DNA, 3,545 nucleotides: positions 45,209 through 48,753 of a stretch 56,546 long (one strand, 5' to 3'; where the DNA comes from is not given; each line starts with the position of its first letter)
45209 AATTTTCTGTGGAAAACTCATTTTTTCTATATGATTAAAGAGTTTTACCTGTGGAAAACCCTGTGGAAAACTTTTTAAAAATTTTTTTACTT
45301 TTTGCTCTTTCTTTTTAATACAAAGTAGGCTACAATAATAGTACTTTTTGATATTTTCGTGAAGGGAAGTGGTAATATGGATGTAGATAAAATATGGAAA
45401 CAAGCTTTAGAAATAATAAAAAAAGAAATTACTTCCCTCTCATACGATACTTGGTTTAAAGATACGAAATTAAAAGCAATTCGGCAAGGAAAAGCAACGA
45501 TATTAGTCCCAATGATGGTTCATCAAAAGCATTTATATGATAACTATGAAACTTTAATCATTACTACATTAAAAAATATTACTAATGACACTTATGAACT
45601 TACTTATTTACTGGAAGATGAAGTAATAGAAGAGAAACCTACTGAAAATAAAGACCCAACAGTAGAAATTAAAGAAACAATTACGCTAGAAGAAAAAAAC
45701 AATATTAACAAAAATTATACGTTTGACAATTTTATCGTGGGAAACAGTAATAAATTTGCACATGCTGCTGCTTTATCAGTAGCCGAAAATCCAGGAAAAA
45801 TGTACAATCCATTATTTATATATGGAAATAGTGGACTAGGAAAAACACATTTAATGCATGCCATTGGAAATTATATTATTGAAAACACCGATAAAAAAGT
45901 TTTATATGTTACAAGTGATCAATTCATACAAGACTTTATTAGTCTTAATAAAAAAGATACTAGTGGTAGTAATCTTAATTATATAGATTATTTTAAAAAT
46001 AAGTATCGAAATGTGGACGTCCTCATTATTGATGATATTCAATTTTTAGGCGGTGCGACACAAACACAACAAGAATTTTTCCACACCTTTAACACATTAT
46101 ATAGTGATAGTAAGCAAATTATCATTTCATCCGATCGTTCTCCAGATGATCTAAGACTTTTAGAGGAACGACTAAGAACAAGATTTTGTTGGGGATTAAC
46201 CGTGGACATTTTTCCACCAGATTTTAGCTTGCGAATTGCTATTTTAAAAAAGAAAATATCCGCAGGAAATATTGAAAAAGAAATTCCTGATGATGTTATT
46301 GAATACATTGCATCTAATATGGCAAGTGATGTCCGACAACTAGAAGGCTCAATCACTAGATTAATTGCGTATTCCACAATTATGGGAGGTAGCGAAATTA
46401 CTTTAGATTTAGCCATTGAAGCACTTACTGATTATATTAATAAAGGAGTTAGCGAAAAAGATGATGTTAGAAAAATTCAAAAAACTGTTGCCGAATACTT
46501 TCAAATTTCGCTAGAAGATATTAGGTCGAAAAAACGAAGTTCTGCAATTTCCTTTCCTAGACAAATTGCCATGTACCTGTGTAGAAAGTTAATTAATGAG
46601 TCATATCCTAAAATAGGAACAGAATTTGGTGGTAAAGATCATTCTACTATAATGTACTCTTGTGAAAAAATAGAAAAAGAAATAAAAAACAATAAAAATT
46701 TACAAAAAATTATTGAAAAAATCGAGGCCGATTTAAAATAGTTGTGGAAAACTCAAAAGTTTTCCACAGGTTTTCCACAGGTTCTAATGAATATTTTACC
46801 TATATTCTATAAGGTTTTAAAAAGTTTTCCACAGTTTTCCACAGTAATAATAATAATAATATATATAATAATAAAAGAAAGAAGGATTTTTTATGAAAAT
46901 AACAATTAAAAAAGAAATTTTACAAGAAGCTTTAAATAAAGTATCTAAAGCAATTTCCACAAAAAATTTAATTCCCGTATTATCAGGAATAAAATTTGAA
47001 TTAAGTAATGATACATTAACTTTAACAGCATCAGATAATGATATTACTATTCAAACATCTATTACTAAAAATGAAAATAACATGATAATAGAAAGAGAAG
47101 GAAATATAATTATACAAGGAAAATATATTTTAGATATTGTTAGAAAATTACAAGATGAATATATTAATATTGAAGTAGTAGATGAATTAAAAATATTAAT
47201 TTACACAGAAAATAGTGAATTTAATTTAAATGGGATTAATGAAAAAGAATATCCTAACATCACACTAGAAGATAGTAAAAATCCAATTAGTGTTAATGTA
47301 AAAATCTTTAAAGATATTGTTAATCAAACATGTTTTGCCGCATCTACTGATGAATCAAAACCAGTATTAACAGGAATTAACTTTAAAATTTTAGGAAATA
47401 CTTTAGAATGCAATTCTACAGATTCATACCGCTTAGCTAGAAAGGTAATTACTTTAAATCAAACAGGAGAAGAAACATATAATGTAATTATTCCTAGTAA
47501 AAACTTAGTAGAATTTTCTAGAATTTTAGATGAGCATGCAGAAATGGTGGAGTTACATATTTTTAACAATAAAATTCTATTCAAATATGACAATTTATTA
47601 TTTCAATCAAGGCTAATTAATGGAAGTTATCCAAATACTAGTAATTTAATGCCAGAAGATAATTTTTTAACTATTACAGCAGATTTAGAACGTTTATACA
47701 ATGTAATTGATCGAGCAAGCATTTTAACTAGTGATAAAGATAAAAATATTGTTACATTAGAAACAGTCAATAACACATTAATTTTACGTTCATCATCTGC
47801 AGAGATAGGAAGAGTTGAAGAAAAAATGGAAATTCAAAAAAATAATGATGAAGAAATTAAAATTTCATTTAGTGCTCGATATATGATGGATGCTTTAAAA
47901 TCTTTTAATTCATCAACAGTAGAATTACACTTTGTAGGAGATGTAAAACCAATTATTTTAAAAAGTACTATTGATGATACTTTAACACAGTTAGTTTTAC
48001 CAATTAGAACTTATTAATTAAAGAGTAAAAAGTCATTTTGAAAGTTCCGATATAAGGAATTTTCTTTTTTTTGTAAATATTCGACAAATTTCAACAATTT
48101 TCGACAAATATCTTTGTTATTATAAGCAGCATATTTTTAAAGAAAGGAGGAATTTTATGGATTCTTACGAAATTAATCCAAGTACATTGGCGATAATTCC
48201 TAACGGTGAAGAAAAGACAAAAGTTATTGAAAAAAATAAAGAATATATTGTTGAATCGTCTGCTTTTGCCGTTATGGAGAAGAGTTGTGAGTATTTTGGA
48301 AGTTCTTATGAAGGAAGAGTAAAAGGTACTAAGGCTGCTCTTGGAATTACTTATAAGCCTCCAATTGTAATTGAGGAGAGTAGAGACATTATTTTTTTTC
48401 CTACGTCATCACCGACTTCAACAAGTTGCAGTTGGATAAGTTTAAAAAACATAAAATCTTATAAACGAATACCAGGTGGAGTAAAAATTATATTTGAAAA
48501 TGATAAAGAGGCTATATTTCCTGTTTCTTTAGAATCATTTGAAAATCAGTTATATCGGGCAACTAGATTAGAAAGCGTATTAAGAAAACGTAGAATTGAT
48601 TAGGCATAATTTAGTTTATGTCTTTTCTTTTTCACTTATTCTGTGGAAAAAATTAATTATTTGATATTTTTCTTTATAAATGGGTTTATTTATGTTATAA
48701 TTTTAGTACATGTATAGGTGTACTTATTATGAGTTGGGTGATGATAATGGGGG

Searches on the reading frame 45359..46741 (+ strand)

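Call 6: search_protein_families(library=ncbifam, proteins=[window:45359-46741:+])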
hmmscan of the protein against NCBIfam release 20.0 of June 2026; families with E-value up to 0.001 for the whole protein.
window:45359-46741:+ (460 aa): 22 families
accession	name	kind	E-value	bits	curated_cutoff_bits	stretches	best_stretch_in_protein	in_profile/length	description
TIGR00362.1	DnaA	equivalog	1.3e-158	528.7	343.9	1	13-458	1-436/437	chromosomal replication initiator protein DnaA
NF001154.0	PRK00149.3-3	equivalog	2.3e-108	363.2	410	1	18-459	17-458/462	chromosomal replication initiator protein DnaA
NF009087.0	PRK12422.1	equivalog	6.4e-71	239.9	657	1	105-458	92-442/455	chromosomal replication initiator protein DnaA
TIGR03420.1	DnaA_homol_Hda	equivalog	1.6e-28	99.8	194.8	1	117-352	9-221/226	DnaA regulatory inactivator Hda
NF005304.0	PRK06835.1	equivalog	5.8e-18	65.1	215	1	143-275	177-304/330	ATP-binding protein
NF005992.0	PRK08116.1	subfamily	8.2e-16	57.9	189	1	91-275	53-236/269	hypothetical protein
NF038214.1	IS21_help_AAA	equivalog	5.8e-14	52.3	200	1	151-260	92-192/232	IS21-like element helper ATPase IstB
NF005982.0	PRK08084.1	equivalog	2.7e-13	50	268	1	119-336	18-214/235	DnaA inactivator Hda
NF005378.0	PRK06921.1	subfamily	7.6e-13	48.1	207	1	148-276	116-240/266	hypothetical protein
NF005931.1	PRK07952.1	equivalog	3e-09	36.8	357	1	81-229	30-174/246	replicative helicase loader DnaC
NF006505.0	PRK08939.1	equivalog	6.1e-08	32.3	228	1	103-227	107-226/306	primosomal protein DnaI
NF009043.0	PRK12377.1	subfamily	1.1e-07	31.8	389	1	115-229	66-174/248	ATP-binding protein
NF006485.0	PRK08903.1-5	equivalog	1.6e-07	31.2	289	1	121-357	16-226/233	DnaA regulatory inactivator Hda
NF006571.0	PRK09087.1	equivalog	5.5e-07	29.6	297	0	222-358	92-222/228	DnaA regulatory inactivator HdaA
NF006616.1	PRK09183.1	subfamily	1.6e-06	27.6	300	1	152-257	103-201/253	IS21-like element helper ATPase IstB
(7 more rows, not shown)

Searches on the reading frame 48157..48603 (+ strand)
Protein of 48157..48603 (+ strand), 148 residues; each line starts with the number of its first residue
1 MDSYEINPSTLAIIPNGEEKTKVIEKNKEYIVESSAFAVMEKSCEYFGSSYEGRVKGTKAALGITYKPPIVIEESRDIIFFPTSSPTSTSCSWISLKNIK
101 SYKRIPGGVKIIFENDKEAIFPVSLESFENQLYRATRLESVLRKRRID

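Call 6: search_protein_families(library=ncbifam, proteins=[window:48157-48603:+])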
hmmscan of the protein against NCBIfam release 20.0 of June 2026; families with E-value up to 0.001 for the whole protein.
window:48157-48603:+ (148 aa): 0 families

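Call 39: search_protein_families(library=pfam, proteins=[window:48157-48603:+], max_evalue=0.01)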
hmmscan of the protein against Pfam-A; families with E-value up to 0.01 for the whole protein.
window:48157-48603:+ (148 aa): 1 family
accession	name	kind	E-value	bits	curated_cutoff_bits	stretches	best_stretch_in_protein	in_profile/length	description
PF06338.17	ComK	-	2.7e-46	157.5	22.3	1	2-145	2-150/152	ComK protein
